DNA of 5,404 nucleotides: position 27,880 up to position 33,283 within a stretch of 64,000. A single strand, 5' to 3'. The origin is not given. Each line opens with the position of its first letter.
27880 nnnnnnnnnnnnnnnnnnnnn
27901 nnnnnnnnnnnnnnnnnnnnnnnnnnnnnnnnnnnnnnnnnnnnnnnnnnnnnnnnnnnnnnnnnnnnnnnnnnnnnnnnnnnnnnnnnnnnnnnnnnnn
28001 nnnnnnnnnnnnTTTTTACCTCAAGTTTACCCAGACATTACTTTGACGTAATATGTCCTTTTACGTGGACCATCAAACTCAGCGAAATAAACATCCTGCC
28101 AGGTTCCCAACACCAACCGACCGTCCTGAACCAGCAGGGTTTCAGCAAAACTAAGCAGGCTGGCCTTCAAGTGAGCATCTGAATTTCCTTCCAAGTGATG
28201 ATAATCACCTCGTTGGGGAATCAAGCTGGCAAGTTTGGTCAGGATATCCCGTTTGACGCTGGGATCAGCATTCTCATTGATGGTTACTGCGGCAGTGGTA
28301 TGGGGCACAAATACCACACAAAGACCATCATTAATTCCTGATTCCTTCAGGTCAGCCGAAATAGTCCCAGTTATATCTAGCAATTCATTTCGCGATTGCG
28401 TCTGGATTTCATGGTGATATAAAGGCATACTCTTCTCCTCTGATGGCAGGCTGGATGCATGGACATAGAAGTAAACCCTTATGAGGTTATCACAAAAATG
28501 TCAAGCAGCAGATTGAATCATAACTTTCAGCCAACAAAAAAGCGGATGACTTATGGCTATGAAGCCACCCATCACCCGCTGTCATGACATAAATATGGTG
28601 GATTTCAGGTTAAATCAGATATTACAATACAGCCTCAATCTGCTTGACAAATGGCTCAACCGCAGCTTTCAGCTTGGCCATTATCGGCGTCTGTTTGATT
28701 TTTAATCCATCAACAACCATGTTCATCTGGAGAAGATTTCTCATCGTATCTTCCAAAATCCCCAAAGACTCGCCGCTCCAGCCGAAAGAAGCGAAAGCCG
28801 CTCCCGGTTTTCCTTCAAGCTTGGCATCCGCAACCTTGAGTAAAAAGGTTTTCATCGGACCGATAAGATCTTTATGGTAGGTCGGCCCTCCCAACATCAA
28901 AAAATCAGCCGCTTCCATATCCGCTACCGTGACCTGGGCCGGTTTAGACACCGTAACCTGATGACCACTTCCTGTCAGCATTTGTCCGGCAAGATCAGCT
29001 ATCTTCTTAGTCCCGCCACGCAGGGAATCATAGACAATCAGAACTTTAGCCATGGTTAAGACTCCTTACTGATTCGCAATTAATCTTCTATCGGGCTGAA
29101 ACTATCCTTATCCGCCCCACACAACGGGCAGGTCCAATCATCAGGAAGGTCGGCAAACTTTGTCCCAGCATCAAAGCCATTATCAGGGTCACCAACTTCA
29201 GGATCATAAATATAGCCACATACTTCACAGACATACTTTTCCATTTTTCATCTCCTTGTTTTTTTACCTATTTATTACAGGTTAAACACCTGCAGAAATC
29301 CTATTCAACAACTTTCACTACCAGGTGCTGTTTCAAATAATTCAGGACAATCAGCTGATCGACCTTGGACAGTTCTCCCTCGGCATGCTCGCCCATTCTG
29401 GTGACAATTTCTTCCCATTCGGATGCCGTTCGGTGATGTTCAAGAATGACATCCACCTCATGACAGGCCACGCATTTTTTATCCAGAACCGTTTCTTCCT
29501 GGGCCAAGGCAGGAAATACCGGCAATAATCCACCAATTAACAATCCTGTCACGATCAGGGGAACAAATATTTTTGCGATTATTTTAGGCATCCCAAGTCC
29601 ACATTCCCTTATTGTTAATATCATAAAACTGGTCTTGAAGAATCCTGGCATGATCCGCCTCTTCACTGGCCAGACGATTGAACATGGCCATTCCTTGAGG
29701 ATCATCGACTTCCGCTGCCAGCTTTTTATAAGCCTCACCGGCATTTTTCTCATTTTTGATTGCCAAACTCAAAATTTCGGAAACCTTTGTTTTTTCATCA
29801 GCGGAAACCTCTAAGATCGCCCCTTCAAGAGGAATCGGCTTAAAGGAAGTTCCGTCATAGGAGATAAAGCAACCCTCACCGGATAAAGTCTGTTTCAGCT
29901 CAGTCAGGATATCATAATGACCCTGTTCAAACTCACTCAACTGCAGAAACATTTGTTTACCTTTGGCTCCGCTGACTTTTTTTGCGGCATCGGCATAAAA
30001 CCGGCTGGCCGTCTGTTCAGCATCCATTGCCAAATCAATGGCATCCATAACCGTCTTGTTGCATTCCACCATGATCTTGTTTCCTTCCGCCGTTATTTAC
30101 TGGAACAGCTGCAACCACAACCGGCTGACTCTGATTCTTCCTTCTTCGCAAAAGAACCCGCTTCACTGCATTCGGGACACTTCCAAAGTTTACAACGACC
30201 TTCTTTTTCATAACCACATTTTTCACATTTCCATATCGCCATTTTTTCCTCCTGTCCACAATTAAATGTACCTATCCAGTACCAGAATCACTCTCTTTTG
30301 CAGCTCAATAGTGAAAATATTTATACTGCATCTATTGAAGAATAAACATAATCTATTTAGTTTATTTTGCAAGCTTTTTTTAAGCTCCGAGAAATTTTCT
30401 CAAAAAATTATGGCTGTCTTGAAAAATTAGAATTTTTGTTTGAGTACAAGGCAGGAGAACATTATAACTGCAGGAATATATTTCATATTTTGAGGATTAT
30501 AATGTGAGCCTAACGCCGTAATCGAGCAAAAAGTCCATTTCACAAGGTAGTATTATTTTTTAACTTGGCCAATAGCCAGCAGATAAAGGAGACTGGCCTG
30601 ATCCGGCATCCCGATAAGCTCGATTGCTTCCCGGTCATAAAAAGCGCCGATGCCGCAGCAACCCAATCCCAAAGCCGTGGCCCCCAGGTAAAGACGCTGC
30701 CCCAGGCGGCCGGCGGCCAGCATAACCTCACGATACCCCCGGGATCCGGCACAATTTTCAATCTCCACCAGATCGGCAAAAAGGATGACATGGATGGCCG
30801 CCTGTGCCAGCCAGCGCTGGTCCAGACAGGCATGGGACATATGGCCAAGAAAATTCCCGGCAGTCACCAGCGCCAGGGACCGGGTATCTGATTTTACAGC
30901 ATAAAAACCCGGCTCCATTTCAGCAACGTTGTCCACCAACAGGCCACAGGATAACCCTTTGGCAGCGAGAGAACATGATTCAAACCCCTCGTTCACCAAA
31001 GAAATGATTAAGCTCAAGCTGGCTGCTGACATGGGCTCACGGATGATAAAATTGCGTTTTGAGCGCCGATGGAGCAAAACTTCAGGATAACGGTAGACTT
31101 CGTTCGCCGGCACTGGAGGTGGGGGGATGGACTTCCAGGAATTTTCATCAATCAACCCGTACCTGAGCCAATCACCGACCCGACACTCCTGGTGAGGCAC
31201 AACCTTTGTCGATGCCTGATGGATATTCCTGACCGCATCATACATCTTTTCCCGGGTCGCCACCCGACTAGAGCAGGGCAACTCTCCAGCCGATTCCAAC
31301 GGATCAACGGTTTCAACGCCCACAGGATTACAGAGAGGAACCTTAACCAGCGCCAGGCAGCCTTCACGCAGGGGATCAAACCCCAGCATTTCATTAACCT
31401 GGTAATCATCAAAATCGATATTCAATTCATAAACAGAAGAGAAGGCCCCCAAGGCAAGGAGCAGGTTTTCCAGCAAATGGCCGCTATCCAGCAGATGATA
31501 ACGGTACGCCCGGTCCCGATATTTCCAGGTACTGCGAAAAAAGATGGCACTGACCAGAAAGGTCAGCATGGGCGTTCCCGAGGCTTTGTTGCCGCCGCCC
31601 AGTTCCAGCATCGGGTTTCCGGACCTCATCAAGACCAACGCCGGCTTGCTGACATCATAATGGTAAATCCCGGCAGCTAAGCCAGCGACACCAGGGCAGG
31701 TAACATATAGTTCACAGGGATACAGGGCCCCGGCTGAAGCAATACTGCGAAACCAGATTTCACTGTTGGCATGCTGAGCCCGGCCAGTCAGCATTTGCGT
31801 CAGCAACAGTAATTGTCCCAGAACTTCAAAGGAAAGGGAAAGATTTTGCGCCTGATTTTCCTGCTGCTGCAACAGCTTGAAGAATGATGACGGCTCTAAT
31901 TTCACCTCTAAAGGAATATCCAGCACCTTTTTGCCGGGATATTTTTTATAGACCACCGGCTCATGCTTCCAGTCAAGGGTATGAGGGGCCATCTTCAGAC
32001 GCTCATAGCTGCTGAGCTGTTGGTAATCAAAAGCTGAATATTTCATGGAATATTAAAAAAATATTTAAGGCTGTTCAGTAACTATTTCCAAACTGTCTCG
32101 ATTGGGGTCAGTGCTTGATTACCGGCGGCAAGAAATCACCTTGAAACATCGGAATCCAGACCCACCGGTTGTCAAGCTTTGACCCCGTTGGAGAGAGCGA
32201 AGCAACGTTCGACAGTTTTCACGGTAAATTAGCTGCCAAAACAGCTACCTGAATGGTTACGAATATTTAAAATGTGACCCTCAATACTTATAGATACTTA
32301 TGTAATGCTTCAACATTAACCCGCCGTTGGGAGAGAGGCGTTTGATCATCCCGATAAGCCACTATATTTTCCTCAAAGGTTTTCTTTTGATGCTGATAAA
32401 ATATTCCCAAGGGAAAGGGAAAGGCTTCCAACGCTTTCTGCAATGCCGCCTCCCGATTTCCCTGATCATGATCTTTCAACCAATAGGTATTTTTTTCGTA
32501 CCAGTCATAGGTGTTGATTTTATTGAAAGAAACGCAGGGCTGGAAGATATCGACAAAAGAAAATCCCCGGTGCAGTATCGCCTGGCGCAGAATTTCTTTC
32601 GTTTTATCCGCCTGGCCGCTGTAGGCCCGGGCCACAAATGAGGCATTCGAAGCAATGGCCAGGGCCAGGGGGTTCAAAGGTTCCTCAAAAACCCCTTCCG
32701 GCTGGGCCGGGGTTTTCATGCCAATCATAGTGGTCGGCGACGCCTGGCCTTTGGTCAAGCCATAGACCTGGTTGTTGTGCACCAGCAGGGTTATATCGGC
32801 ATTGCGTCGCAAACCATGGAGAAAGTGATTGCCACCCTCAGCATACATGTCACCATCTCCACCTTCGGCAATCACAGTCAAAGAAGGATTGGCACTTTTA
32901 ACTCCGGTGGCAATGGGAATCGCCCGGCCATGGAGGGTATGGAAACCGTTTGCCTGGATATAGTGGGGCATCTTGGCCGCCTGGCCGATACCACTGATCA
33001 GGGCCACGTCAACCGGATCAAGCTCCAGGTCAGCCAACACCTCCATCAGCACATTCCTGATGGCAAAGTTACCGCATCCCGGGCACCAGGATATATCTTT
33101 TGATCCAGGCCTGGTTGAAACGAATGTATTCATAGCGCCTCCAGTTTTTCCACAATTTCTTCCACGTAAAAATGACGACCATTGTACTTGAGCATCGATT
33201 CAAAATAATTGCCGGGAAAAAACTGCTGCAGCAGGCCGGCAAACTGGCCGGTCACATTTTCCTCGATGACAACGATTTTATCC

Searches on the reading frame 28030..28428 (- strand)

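Call 20: search_protein_families(library=pfam, proteins=[window:28030-28428:-], max_evalue=0.001)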
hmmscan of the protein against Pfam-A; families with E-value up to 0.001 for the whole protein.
window:28030-28428:- (133 aa): 1 family
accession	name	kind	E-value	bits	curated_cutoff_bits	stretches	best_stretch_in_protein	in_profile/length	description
PF01894.22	UPF0047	-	1.2e-42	145.2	27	1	18-130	1-117/117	Uncharacterised protein family UPF0047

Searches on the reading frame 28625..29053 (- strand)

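Call 20: search_protein_families(library=pfam, proteins=[window:28625-29053:-], max_evalue=0.001)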
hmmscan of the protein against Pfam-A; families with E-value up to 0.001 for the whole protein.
window:28625-29053:- (143 aa): 3 families
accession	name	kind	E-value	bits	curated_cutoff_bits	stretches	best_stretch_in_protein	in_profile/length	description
PF12724.12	Flavodoxin_5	-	3.5e-09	37.5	27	1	5-94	1-88/145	Flavodoxin domain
PF03358.20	FMN_red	-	4.4e-09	36.5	24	1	38-114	60-139/152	NADPH-dependent FMN reductase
PF00258.30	Flavodoxin_1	-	1.5e-06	28.8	25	1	6-133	1-141/143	Flavodoxin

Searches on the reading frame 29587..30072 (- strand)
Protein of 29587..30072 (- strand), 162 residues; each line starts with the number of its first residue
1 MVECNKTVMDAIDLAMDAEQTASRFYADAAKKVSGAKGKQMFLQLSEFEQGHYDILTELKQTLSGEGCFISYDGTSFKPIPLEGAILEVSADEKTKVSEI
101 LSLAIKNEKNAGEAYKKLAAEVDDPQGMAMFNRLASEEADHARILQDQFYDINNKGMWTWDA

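Call 59: search_protein_families(library=pfam, proteins=[window:29587-30072:-], max_evalue=0.0001)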
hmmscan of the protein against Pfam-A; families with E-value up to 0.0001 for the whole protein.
window:29587-30072:- (162 aa): 3 families
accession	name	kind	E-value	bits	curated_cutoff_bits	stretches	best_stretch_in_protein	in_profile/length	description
PF02915.23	Rubrerythrin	-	2.3e-16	60.9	22.8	2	99-153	1-57/137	Rubrerythrin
PF13668.12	Ferritin_2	-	1.6e-07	32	24.7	1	9-148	3-135/138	Ferritin-like domain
PF09537.16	DUF2383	-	1.4e-05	25.6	30.8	0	97-148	2-53/111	Domain of unknown function (DUF2383)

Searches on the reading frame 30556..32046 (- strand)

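Call 20: search_protein_families(library=pfam, proteins=[window:30556-32046:-], max_evalue=0.001)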
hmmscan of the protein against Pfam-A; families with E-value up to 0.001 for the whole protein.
window:30556-32046:- (497 aa): 1 family
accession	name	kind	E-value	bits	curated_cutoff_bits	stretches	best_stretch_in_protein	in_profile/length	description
PF00881.29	Nitroreductase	-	5.5e-18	66.1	23.5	1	403-493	72-166/167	Nitroreductase family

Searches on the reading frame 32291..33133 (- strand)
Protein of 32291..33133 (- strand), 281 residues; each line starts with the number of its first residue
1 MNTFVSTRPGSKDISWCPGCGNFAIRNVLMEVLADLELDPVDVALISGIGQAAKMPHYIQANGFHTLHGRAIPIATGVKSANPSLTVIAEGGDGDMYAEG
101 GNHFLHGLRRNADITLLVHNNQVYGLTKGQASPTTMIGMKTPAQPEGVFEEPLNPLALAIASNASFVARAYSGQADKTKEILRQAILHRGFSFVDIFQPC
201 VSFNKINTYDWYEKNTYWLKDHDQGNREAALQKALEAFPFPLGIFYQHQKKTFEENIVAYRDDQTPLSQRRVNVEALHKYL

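Call 19: search_protein_families(library=pfam, proteins=[window:32291-33133:-], max_evalue=0.001)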
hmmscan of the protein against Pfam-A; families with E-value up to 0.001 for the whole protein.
window:32291-33133:- (281 aa): 2 families
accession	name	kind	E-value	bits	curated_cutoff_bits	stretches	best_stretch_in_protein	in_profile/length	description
PF02775.26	TPP_enzyme_C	-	6.1e-30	104.4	21.9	1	53-196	16-151/151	Thiamine pyrophosphate enzyme, C-terminal TPP binding domain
PF12367.13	PFO_beta_C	-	1.8e-22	79.6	24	1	200-261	1-65/66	Pyruvate ferredoxin oxidoreductase beta subunit C terminal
